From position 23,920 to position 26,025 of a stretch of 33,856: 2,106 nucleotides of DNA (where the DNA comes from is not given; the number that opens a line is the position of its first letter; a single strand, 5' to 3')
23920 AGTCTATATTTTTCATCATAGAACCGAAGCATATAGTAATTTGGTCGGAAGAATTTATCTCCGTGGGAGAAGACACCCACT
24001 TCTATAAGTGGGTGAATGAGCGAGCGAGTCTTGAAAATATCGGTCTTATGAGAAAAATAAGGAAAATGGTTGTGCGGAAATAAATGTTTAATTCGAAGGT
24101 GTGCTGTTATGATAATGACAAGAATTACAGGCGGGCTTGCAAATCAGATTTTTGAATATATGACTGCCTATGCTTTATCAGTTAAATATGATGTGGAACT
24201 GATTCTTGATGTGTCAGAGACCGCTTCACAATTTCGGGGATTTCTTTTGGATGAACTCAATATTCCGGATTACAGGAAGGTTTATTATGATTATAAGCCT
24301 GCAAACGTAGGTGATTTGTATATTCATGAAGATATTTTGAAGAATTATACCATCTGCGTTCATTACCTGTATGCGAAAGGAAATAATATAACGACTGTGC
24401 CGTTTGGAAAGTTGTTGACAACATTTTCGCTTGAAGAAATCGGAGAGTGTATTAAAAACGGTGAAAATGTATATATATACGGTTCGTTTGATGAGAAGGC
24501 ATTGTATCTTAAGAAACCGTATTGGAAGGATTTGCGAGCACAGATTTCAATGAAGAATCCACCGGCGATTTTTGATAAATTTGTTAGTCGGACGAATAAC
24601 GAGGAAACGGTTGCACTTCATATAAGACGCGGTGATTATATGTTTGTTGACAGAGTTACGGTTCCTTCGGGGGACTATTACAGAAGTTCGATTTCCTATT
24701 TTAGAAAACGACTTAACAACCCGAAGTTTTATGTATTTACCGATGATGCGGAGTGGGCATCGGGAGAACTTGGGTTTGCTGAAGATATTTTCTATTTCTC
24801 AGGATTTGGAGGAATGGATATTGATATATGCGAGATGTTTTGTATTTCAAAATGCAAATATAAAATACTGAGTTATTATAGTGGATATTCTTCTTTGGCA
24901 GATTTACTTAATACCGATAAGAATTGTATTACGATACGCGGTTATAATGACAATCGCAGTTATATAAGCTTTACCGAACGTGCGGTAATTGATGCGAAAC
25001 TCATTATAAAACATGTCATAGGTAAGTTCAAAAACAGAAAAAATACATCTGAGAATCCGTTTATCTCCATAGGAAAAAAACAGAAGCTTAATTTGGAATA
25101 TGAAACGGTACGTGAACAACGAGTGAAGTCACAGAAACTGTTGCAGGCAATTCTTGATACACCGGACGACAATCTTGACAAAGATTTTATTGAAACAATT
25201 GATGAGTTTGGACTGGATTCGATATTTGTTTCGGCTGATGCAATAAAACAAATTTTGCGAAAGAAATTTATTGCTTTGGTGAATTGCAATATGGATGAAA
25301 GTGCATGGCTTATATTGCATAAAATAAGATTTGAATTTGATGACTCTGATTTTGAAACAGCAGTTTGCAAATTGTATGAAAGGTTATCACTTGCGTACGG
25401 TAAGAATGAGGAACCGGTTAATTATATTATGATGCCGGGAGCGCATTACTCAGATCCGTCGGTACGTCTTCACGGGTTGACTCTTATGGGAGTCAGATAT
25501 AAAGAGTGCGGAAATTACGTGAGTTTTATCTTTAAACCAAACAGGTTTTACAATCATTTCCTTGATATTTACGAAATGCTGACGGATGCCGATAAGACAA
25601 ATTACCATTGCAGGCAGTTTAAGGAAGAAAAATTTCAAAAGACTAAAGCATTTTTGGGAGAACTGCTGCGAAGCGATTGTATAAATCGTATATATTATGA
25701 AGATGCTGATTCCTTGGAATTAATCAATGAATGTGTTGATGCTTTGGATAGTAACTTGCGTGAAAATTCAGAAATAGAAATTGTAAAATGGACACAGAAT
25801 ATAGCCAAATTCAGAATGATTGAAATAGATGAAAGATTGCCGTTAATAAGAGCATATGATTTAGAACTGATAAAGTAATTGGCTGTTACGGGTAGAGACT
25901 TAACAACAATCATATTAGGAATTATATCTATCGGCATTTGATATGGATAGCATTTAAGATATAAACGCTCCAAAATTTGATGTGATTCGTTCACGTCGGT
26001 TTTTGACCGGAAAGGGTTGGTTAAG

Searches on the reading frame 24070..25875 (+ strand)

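Call 79: search_protein_families(library=pfam, proteins=[window:24070-25875:+])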
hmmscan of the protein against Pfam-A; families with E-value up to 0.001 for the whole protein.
window:24070-25875:+ (602 aa): 1 family
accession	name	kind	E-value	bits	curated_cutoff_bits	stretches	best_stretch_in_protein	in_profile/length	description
PF01531.22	Glyco_transf_11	-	7e-15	55.5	23.9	1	174-293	159-277/298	Glycosyl transferase family 11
